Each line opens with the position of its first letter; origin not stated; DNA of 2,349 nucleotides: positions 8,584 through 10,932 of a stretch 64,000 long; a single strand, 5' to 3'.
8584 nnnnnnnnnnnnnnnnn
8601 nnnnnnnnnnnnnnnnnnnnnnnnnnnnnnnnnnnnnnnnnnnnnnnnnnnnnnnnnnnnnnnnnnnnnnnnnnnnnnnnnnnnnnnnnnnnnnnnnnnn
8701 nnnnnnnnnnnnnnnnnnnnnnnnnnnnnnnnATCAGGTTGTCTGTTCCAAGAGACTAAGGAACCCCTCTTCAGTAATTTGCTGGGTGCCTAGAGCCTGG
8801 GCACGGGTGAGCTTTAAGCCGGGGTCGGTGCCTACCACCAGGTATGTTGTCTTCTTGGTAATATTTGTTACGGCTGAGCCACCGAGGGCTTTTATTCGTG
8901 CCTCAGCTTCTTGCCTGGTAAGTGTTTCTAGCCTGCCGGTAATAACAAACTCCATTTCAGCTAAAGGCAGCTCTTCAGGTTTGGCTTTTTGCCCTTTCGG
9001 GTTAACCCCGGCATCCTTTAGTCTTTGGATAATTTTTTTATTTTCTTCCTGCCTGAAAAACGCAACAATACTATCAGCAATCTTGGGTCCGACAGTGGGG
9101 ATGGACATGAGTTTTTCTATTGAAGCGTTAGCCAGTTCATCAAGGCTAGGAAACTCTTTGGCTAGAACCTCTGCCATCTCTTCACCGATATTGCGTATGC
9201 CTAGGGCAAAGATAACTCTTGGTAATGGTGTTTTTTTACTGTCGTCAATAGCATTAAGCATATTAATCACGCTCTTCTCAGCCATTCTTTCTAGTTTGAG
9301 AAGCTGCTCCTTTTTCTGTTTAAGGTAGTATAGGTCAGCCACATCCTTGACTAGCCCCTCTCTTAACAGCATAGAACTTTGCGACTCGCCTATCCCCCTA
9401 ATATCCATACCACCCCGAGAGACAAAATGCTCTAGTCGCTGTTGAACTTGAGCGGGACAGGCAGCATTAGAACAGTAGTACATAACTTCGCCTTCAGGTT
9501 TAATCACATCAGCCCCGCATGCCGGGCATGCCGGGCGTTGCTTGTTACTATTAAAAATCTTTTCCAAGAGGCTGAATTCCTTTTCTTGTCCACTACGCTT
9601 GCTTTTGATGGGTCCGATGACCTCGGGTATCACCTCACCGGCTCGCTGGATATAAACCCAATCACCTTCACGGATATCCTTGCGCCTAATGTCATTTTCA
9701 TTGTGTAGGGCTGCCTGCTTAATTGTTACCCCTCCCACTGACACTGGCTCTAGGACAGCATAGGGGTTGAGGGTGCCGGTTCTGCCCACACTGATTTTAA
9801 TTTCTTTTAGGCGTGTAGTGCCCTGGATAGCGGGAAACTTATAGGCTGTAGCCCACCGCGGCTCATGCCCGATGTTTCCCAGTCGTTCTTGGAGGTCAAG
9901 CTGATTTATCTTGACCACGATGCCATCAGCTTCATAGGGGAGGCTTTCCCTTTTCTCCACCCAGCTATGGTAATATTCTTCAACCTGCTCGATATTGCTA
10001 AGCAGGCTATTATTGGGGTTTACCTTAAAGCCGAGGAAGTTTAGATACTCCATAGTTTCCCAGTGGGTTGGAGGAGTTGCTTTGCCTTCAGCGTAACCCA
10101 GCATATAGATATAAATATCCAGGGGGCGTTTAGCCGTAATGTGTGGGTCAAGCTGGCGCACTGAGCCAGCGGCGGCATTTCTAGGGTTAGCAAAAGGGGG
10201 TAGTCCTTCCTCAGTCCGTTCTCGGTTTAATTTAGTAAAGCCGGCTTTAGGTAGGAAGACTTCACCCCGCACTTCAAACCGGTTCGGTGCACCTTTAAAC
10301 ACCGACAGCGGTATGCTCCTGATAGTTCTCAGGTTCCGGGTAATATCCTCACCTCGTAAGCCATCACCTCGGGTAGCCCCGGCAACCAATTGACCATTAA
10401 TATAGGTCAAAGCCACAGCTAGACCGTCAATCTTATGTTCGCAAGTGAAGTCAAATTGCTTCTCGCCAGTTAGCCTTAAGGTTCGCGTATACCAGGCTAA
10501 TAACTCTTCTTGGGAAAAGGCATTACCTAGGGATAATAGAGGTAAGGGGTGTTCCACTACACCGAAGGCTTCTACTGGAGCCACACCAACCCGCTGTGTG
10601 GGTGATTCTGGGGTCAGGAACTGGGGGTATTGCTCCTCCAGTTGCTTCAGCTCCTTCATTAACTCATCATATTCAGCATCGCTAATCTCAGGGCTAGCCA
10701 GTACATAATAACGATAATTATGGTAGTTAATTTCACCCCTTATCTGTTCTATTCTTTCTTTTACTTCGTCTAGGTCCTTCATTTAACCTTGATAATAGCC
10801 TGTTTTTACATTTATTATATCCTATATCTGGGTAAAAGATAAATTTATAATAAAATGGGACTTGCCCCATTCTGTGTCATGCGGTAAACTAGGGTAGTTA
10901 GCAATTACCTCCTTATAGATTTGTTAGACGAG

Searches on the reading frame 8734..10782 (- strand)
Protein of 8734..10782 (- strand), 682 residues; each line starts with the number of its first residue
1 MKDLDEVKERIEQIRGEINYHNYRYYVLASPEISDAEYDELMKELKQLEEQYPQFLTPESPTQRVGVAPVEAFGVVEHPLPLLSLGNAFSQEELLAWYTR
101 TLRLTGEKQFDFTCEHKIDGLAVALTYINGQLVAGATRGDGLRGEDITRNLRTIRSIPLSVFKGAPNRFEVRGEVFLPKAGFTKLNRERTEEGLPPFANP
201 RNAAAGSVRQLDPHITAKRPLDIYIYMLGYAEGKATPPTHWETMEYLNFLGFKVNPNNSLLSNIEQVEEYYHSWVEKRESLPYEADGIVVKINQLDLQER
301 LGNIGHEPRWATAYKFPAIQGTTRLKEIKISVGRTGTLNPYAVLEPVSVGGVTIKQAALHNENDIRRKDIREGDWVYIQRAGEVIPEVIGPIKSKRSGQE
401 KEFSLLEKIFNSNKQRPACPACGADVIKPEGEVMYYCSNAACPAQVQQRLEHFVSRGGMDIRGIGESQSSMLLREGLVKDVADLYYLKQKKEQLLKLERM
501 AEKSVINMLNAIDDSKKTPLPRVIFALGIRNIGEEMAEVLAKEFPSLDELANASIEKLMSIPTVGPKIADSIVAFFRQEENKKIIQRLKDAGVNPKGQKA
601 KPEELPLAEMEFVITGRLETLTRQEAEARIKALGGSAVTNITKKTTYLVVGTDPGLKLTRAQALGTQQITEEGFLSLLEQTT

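Call 67: find_encoding_contigs(protein=window:8734-10782:-, flank=10000, max_places=1)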
Protein window:8734-10782:- (682 aa): 9 contigs read that carry it; 1 place shown.
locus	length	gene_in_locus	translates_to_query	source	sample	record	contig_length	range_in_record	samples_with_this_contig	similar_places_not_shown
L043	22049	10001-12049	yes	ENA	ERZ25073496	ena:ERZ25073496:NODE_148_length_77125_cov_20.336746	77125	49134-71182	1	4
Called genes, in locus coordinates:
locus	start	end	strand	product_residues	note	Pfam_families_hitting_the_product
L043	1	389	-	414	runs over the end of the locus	PF02687:FtsX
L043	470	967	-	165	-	PF01047:MarR, PF12802:MarR_2 (faint)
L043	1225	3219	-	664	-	PF00989:PAS, PF08448:PAS_4 (faint), PF13188:PAS_8 (faint), PF13426:PAS_9, PF08447:PAS_3, PF00512:HisKA, PF02518:HATPase_c, PF00072:Response_reg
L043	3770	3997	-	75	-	-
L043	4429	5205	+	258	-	PF03372:Exo_endo_phos, PF14529:Exo_endo_phos_2 (faint)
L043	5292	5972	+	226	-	PF01168:Ala_racemase_N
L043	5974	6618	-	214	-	PF00753:Lactamase_B, PF23023:Anti-Pycsar_Apyc1, PF12706:Lactamase_B_2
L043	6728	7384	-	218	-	PF00702:Hydrolase, PF06888:Put_Phosphatase, PF12710:HAD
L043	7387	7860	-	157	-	PF01327:Pep_deformylase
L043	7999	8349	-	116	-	PF04071:zf-like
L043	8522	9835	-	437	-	PF06245:DUF1015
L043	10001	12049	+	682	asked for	PF22745:Nlig-Ia, PF01653:DNA_ligase_aden, PF03120:OB_DNA_ligase, PF03119:DNA_ligase_ZBD, PF00633:HHH (faint), PF12826:HHH_2, PF14520:HHH_5, PF00533:BRCT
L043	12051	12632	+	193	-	PF01195:Pept_tRNA_hydro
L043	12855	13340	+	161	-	PF02481:DNA_processg_A (weak), PF18306:LDcluster4, PF03641:Lysine_decarbox (weak)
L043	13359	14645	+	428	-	PF03952:Enolase_N, PF00113:Enolase_C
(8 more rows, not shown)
